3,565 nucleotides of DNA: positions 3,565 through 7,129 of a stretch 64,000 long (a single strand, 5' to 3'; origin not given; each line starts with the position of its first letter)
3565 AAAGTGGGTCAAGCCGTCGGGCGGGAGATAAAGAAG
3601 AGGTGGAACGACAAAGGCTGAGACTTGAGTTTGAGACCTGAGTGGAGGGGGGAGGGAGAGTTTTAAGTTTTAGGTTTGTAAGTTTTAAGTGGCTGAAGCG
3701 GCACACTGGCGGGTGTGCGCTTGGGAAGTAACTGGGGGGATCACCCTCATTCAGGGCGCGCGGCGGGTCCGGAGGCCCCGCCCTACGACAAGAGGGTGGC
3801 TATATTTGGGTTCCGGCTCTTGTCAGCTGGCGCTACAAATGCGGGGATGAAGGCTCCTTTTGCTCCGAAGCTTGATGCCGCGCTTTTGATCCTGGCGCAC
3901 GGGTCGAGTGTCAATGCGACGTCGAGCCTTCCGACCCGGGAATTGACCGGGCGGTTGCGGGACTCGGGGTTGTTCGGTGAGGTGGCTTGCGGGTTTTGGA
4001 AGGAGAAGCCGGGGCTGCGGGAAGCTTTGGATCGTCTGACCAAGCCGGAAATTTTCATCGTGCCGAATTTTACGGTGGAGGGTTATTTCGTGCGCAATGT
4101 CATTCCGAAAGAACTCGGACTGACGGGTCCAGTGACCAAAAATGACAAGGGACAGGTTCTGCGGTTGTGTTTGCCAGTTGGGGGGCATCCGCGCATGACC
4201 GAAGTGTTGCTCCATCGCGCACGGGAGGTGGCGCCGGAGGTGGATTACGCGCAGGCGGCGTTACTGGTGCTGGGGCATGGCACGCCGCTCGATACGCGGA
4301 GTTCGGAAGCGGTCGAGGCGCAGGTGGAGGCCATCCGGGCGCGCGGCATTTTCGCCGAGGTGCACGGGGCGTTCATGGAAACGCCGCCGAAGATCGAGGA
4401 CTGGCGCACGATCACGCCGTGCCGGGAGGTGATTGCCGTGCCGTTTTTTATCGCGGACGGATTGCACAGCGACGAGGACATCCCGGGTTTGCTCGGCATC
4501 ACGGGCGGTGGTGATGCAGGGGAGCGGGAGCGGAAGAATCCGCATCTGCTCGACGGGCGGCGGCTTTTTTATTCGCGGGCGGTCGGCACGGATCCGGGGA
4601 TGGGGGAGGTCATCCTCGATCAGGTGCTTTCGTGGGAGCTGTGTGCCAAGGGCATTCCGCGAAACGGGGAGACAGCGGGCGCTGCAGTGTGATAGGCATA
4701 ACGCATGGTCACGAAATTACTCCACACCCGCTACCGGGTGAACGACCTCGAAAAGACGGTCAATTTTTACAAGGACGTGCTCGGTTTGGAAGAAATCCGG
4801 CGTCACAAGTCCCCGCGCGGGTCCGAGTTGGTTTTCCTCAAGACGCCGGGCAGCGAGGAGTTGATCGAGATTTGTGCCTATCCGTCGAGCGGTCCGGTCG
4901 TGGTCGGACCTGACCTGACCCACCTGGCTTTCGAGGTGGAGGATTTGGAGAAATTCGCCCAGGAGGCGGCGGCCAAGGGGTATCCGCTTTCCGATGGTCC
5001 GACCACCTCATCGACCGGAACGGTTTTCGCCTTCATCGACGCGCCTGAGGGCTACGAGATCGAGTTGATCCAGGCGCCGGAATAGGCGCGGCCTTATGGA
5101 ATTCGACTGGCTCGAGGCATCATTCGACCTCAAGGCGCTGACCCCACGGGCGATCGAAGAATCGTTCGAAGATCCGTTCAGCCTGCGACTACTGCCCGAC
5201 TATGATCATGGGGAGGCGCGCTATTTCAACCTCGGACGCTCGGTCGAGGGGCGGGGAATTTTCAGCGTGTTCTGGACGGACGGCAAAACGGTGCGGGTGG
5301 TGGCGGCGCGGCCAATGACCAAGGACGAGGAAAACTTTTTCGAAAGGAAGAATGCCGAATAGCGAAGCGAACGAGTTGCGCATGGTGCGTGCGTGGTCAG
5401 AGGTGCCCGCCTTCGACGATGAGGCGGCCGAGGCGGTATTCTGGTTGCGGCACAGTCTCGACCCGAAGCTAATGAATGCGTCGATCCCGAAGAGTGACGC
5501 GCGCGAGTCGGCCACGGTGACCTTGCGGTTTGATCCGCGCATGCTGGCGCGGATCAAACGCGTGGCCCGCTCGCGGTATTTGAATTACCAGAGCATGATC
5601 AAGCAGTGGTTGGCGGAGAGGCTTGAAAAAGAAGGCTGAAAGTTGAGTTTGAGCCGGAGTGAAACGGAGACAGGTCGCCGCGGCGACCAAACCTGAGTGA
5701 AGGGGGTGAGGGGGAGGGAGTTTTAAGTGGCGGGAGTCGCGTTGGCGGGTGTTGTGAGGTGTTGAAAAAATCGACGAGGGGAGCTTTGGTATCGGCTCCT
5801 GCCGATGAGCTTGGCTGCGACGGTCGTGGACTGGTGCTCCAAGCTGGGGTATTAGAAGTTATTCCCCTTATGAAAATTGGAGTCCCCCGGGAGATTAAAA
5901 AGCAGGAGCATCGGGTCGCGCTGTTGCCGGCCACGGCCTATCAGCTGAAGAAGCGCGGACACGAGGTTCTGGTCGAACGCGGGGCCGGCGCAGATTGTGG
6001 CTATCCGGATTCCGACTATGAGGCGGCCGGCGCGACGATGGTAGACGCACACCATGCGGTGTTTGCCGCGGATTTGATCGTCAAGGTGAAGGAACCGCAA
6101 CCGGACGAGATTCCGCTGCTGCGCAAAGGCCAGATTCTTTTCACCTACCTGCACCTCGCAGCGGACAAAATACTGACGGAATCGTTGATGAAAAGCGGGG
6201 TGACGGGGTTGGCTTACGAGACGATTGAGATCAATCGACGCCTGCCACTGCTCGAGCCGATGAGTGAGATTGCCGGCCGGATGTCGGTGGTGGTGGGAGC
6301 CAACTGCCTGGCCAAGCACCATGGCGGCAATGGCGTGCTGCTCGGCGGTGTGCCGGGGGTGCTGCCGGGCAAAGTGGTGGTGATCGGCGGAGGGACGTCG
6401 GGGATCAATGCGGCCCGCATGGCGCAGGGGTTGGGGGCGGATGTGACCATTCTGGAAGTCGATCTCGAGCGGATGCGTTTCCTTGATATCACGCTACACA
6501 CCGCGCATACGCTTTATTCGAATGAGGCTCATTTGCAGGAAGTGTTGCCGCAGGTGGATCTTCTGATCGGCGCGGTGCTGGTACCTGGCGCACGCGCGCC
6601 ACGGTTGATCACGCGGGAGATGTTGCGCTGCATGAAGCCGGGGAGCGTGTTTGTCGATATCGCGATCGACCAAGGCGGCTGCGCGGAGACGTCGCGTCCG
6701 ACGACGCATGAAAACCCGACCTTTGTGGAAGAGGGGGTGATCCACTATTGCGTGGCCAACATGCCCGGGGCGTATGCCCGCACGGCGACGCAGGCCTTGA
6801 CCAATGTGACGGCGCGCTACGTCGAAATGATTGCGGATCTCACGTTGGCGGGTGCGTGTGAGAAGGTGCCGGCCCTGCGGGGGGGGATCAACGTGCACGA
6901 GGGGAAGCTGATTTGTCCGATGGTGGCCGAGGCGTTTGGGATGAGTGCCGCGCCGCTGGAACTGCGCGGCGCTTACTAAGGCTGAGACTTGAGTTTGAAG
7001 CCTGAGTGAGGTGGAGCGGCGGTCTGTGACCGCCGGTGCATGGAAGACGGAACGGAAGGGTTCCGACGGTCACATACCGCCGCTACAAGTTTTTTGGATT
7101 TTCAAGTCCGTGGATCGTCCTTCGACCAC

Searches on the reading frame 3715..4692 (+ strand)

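Call 3: search_protein_families(library=pfam, proteins=[window:3715-4692:+], max_evalue=1)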
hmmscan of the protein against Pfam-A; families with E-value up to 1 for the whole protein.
window:3715-4692:+ (325 aa): 2 families
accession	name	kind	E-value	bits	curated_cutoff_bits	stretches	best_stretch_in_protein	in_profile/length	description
PF01903.22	CbiX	-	1.3e-22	80.6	22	2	188-301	1-105/106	CbiX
PF06180.16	CbiK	-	0.01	15.6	26.2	1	177-256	139-217/262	Cobalt chelatase (CbiK)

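Call 4: search_protein_families(library=ncbifam, proteins=[window:3715-4692:+], max_evalue=1)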
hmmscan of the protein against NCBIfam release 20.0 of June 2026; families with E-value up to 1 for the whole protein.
window:3715-4692:+ (325 aa): 5 families
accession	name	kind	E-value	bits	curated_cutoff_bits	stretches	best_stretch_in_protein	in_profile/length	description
NF002671.0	PRK02395.1-3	equivalog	3.8e-67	226.4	258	1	55-305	6-251/262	hypothetical protein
NF002672.0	PRK02395.1-4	subfamily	1.9e-58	198.4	435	1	56-303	19-268/486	hypothetical protein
NF002670.0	PRK02395.1-1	equivalog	4.2e-54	183.5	324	1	56-303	3-264/292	hypothetical protein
NF033198.0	F430_CfbA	equivalog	2.3e-23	82.4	120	2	182-304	1-120/122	sirohydrochlorin nickelochelatase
NF002090.2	PRK00923.1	subfamily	5.4e-22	78.2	120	2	182-304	2-126/129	sirohydrochlorin nickelochelatase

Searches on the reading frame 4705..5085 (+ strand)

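Call 86: search_protein_families(library=pfam, proteins=[window:4705-5085:+], max_evalue=0.001)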
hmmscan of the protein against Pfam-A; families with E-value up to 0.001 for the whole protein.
window:4705-5085:+ (126 aa): 3 families
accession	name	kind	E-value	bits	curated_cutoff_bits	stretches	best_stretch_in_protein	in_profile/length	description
PF00903.31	Glyoxalase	-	1e-19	71.5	20.6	1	4-121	1-121/121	Glyoxalase/Bleomycin resistance protein/Dioxygenase superfamily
PF13669.12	Glyoxalase_4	-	1e-13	52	27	1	7-110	2-109/109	Glyoxalase/Bleomycin resistance protein/Dioxygenase superfamily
PF22677.2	Ble-like_N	-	3.7e-05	23.8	24.5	1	12-29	9-26/41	Bleomycin resistance protein-like N-terminal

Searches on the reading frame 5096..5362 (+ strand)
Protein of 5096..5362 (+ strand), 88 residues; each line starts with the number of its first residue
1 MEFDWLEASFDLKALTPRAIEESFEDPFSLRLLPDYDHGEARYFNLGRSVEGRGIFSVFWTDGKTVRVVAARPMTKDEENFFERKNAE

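Call 86: search_protein_families(library=pfam, proteins=[window:5096-5362:+], max_evalue=0.001)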
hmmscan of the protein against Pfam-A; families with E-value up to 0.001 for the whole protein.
window:5096-5362:+ (88 aa): 1 family
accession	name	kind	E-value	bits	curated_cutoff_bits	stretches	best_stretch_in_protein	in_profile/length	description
PF04365.19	BrnT_toxin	-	1.8e-08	35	34.5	1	18-78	18-77/77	Ribonuclease toxin, BrnT, of type II toxin-antitoxin system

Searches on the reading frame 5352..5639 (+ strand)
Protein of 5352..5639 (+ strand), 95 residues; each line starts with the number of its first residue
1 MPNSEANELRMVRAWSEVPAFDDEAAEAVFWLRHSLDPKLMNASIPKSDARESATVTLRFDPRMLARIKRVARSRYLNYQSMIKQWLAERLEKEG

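Call 86: search_protein_families(library=pfam, proteins=[window:5352-5639:+], max_evalue=0.001)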
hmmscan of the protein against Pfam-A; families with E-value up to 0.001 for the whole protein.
window:5352-5639:+ (95 aa): 1 family
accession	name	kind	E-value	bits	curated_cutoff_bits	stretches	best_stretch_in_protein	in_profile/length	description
PF12441.14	CopG_antitoxin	-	5.8e-09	37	28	1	17-89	2-78/79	CopG antitoxin of type II toxin-antitoxin system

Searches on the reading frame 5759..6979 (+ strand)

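Call 86: search_protein_families(library=pfam, proteins=[window:5759-6979:+], max_evalue=0.001)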
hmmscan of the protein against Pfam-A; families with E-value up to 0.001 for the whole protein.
window:5759-6979:+ (406 aa): 7 families
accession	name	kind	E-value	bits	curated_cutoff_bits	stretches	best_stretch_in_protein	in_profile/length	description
PF01262.27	AlaDh_PNT_C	-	8.5e-81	270.9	23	1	176-386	1-213/214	Alanine dehydrogenase/PNT, C-terminal domain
PF05222.21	AlaDh_PNT_N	-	2.3e-47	161.1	30.4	1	41-172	1-136/136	Alanine dehydrogenase/PNT, N-terminal domain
PF00070.33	Pyr_redox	-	4.4e-06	27.6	22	1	205-244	1-40/82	Pyridine nucleotide-disulphide oxidoreductase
PF02826.25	2-Hacid_dh_C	-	2.2e-05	24.3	25.1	1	205-302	38-127/178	D-isomer specific 2-hydroxyacid dehydrogenase, NAD binding domain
PF07992.20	Pyr_redox_2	-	4.7e-05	23.4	26.1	1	203-243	142-182/291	Pyridine nucleotide-disulphide oxidoreductase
PF01488.26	Shikimate_DH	-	0.0004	20.9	24.3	0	205-303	14-113/138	Shikimate / quinate 5-dehydrogenase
PF01266.30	DAO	-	0.00077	19.5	27.9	0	205-233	1-29/353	FAD dependent oxidoreductase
